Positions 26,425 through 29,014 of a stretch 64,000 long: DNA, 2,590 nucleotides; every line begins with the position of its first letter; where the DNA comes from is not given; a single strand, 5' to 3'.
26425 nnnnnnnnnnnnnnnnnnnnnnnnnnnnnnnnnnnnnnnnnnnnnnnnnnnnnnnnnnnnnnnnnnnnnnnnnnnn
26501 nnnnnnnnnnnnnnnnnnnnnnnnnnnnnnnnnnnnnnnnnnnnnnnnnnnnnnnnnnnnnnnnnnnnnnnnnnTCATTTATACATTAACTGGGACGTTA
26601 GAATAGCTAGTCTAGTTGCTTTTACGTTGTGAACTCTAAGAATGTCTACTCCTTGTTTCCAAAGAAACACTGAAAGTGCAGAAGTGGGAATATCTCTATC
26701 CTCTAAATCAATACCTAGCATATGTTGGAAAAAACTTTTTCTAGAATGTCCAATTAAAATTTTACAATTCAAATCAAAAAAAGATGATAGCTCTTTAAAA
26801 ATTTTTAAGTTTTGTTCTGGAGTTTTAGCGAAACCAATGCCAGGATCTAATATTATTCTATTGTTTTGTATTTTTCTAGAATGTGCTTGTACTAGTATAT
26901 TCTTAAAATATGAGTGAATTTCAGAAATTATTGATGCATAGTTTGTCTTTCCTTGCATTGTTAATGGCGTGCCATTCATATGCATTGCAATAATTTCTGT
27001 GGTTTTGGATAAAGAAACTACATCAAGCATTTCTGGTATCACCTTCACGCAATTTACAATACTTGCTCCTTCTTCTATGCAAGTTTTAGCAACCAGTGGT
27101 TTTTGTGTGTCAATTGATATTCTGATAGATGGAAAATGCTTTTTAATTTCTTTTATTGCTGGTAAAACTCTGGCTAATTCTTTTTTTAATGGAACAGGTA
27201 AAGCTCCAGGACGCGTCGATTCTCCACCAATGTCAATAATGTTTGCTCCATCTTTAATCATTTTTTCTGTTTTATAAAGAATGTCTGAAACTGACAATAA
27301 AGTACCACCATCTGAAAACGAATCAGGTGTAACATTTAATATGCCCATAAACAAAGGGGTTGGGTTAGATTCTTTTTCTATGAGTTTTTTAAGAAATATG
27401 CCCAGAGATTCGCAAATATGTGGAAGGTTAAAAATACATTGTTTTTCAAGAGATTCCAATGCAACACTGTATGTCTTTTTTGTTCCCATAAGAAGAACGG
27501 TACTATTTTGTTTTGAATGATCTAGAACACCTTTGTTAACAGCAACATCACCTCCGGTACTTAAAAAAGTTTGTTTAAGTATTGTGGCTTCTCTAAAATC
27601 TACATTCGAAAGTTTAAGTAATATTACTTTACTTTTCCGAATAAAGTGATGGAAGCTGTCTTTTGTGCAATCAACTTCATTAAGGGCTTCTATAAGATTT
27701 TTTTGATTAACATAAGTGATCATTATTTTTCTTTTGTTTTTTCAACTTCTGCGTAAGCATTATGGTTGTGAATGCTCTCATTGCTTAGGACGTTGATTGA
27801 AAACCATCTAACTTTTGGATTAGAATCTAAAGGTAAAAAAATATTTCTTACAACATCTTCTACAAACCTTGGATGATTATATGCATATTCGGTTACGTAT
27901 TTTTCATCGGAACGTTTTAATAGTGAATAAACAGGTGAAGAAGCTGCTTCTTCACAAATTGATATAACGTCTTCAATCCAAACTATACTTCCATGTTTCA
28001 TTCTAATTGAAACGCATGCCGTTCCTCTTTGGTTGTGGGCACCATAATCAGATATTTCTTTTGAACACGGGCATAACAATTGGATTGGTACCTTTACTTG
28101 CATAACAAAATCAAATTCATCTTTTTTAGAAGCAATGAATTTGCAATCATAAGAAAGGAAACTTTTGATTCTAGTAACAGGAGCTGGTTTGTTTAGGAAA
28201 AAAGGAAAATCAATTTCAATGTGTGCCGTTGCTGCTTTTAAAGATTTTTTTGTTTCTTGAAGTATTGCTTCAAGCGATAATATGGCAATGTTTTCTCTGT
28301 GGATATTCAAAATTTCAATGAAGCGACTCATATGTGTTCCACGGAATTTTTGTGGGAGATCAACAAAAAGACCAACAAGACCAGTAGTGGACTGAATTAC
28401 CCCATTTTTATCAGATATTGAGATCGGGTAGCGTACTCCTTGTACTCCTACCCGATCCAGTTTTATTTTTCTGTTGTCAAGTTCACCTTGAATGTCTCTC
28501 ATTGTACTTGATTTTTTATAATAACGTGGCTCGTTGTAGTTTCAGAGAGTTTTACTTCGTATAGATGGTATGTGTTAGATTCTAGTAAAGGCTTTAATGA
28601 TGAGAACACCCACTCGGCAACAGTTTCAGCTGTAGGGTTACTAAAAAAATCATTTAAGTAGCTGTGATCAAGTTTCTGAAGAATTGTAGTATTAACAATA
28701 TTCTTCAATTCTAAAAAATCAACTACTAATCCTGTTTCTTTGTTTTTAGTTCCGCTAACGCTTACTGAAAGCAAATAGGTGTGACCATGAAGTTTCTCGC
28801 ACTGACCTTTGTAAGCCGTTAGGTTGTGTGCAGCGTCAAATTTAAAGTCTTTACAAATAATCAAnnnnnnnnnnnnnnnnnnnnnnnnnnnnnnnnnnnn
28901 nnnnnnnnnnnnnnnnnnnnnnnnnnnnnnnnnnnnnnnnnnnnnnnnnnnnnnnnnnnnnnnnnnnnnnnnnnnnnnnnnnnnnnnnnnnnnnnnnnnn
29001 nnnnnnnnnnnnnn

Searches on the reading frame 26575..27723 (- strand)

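Call 63: search_protein_families(library=pfam, proteins=[window:26575-27723:-], max_evalue=0.00001)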
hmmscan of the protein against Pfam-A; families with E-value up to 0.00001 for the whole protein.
window:26575-27723:- (382 aa): 1 family
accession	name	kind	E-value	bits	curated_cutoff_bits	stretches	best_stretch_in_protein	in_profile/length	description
PF00809.28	Pterin_bind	-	2.8e-68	230.6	25.5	1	126-365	1-244/244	Pterin binding enzyme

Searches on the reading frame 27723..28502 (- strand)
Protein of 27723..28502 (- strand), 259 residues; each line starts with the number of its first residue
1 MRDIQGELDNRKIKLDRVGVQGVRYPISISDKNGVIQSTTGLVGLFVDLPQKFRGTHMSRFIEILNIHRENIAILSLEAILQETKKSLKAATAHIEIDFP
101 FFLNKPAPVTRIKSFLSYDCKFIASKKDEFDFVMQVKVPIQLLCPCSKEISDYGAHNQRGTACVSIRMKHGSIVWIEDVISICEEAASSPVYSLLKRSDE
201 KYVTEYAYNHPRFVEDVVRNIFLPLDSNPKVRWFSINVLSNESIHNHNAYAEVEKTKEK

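Call 63: search_protein_families(library=pfam, proteins=[window:27723-28502:-], max_evalue=0.00001)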
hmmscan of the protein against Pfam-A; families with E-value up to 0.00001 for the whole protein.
window:27723-28502:- (259 aa): 1 family
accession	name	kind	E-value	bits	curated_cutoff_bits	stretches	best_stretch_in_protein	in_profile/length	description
PF02649.19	GCHY-1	-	7.5e-91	304.7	25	1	1-251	1-260/260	Type I GTP cyclohydrolase folE2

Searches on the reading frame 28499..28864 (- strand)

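Call 63: search_protein_families(library=pfam, proteins=[window:28499-28864:-], max_evalue=0.00001)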
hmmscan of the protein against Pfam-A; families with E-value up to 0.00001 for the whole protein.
window:28499-28864:- (121 aa): 1 family
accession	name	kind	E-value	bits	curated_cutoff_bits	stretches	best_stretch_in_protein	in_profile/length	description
PF01242.24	PTPS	-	4.8e-34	117.4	22.4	1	3-117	2-119/121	6-pyruvoyl tetrahydropterin synthase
